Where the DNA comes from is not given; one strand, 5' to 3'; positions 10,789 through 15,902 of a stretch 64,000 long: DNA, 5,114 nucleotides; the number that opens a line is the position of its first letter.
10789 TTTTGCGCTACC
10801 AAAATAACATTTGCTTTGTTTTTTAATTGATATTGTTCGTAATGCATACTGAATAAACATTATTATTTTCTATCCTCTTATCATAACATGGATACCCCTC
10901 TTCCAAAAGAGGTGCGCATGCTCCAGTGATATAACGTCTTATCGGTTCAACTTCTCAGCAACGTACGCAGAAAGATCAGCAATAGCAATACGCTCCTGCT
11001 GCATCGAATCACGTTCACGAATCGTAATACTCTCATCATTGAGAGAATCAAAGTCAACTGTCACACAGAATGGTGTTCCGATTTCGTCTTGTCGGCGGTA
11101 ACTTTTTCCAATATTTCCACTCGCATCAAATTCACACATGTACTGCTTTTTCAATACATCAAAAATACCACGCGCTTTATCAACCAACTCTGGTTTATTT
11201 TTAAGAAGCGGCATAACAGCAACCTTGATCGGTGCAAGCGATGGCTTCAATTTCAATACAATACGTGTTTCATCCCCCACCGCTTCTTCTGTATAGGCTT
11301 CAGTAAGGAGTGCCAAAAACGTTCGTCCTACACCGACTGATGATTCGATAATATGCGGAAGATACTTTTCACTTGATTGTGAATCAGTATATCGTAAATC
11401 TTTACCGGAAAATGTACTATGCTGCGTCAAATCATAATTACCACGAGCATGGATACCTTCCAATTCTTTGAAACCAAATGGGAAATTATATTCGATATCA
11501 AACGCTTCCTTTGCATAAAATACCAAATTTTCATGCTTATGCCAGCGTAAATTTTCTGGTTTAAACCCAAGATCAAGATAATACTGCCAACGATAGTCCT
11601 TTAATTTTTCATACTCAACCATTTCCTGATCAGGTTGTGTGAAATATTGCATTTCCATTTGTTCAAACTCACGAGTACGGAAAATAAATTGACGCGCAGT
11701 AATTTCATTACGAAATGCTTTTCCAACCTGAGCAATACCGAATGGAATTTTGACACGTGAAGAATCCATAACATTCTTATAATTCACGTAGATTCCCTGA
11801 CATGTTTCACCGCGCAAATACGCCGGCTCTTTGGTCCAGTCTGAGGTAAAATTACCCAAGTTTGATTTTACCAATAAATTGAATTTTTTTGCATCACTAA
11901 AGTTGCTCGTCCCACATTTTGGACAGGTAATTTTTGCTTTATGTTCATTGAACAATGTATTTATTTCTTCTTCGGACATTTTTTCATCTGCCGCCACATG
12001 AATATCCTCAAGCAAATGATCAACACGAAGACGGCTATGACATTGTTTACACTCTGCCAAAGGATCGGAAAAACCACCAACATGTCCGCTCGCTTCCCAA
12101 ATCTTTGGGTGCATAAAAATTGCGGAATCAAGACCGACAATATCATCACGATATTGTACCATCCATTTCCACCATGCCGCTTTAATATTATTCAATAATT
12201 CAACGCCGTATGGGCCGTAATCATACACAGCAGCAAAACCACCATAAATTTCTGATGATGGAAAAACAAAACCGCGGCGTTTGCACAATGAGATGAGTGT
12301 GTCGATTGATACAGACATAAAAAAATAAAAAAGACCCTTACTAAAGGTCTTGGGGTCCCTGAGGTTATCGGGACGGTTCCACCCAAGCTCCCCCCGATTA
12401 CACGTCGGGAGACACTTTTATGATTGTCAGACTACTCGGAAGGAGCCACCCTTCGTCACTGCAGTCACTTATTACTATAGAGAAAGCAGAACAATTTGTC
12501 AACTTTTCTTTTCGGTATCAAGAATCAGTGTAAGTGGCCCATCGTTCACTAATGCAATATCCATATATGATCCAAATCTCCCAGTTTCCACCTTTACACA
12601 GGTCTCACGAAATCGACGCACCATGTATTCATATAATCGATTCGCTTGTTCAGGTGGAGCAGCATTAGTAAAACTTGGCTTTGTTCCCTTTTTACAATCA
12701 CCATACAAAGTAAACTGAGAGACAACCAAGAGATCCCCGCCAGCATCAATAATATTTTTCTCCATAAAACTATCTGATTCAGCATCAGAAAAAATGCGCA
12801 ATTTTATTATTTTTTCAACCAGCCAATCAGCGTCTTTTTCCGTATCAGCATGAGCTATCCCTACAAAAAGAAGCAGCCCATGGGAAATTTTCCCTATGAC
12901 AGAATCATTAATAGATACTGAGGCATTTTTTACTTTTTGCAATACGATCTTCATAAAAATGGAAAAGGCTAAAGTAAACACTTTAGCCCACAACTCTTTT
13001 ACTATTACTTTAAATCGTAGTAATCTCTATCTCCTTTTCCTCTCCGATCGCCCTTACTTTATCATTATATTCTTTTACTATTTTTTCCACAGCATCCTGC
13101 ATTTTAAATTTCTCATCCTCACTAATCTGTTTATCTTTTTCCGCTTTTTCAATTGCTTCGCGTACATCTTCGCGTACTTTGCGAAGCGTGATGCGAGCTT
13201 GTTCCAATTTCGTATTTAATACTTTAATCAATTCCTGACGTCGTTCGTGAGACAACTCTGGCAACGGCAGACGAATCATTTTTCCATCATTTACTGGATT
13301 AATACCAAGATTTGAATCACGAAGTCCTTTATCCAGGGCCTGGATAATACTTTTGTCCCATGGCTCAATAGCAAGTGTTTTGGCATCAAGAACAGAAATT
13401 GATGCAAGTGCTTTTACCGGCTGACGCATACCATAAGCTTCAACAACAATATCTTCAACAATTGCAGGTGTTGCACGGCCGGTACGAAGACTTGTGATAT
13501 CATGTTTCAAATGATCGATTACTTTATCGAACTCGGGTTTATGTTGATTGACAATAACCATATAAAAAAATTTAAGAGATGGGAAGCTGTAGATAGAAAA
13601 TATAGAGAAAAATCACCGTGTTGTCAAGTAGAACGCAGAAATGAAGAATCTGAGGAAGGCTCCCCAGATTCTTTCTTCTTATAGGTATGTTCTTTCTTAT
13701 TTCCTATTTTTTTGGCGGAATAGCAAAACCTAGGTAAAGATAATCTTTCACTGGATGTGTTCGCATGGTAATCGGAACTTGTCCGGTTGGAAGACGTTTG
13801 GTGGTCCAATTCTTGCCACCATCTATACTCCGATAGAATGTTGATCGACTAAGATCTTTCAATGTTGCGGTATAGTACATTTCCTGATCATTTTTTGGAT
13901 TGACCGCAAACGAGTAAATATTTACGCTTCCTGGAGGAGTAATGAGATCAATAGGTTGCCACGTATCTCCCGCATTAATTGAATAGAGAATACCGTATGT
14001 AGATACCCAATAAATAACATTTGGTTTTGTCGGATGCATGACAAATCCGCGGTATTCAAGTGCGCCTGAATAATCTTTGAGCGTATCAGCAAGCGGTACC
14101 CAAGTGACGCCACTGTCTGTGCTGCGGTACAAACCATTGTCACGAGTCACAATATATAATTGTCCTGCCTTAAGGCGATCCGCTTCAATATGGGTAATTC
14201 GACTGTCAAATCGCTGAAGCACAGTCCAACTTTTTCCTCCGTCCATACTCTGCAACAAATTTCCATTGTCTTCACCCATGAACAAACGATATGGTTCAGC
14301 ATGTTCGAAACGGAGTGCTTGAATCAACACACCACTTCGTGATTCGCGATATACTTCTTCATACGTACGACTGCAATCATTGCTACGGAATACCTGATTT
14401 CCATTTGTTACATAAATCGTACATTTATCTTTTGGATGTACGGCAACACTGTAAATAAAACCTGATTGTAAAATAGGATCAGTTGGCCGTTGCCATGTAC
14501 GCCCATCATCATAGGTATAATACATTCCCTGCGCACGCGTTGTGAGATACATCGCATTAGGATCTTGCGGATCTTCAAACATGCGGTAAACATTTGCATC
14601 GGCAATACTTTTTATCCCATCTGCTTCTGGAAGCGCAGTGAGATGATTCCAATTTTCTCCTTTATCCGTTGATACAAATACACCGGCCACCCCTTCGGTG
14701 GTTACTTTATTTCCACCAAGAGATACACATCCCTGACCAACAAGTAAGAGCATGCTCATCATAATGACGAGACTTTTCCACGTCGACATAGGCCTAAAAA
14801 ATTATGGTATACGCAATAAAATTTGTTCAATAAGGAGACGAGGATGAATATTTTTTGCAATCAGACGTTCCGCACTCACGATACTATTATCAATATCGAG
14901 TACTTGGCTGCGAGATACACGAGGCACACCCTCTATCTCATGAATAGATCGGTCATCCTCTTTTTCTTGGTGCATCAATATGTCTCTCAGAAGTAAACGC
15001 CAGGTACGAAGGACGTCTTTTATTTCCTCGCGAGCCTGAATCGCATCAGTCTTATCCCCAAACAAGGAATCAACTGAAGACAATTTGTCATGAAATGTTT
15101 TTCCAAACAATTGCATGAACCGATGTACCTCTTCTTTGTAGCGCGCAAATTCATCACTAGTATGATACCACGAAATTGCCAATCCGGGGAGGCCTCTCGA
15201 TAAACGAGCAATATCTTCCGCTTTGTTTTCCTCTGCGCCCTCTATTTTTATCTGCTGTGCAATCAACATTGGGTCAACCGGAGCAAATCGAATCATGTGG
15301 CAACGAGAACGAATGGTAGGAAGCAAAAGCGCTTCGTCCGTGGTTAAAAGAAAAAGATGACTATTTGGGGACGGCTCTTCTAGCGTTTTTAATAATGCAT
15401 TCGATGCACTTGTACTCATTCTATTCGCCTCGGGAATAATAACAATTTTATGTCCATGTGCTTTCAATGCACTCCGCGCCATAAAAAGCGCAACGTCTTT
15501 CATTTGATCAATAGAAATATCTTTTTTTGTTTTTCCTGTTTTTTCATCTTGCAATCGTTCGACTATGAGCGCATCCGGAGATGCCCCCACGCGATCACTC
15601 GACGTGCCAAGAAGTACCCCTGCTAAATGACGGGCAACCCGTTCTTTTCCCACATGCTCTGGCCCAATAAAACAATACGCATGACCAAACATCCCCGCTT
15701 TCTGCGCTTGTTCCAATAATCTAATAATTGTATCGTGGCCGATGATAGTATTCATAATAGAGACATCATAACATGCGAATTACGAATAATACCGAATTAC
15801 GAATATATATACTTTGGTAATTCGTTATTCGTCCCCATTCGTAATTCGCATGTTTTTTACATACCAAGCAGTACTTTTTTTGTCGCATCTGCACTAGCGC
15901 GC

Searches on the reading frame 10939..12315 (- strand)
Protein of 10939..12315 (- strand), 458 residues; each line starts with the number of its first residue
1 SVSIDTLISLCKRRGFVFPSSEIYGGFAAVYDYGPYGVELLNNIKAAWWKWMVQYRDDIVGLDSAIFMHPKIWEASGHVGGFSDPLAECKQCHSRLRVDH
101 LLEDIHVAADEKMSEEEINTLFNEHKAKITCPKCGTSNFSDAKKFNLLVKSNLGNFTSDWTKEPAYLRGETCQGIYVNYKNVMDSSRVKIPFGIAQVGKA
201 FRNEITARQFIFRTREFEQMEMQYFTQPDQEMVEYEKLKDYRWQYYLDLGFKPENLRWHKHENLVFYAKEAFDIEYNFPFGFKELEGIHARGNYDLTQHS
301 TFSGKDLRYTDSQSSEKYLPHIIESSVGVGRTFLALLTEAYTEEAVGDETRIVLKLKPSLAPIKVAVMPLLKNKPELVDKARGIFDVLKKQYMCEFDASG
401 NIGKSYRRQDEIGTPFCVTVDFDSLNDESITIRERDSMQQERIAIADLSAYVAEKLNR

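Call 11: find_encoding_contigs(protein=window:10939-12315:-, flank=10000, max_places=1)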
Protein window:10939-12315:- (458 aa): no gene with exactly this product is on record in the collection.

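Call 15: search_protein_families(library=pfam, proteins=[window:10939-12315:-], max_evalue=0.00001)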
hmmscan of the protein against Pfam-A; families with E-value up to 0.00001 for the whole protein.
window:10939-12315:- (458 aa): 2 families
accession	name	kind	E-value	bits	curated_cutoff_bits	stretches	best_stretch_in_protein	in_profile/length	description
PF03129.25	HGTP_anticodon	-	4.2e-20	72.2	21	1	364-454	1-93/94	Anticodon binding domain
PF00587.30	tRNA-synt_2b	-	2.5e-14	54.2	29.3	1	162-338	8-177/179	tRNA synthetase class II core domain (G, H, P, S and T)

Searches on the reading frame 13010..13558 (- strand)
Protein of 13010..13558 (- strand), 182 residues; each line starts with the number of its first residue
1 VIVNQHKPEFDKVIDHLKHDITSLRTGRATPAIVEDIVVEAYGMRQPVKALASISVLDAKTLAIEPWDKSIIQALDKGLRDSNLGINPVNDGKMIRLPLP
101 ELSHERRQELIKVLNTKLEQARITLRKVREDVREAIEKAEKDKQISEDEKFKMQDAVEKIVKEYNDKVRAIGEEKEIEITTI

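Call 15: search_protein_families(library=pfam, proteins=[window:13010-13558:-], max_evalue=0.00001)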
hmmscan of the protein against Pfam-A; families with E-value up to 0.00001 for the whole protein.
window:13010-13558:- (182 aa): 1 family
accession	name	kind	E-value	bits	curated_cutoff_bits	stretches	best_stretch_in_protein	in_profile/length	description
PF01765.24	RRF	-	3e-51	174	29.7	1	17-179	1-163/164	Ribosome recycling factor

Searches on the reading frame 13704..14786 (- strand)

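Call 15: search_protein_families(library=pfam, proteins=[window:13704-14786:-], max_evalue=0.00001)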
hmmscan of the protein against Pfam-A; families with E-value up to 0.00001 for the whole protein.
window:13704-14786:- (360 aa): 4 families
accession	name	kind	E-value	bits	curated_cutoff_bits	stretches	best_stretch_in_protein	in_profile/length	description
PF15902.12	Sortilin-Vps10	-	3.4e-27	95.8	33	2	36-211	3-133/446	Sortilin, neurotensin receptor 3,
PF02012.26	BNR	-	3.4e-12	44.8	27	0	89-100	1-12/12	BNR/Asp-box repeat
PF19755.4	DUF6242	-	4.2e-09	37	29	0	169-229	158-217/217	Domain of unknown function (DUF6242)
PF14870.12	PSII_BNR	-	1.9e-08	34.3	27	0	33-191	124-270/303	Photosynthesis system II assembly factor YCF48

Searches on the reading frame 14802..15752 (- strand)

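Call 15: search_protein_families(library=pfam, proteins=[window:14802-15752:-], max_evalue=0.00001)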
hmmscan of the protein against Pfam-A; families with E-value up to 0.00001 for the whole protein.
window:14802-15752:- (316 aa): 1 family
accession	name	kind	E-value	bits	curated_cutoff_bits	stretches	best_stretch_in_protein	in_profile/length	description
PF13177.12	DNA_pol3_delta2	-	5.6e-31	108.1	27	1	6-159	2-160/161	DNA polymerase III, delta subunit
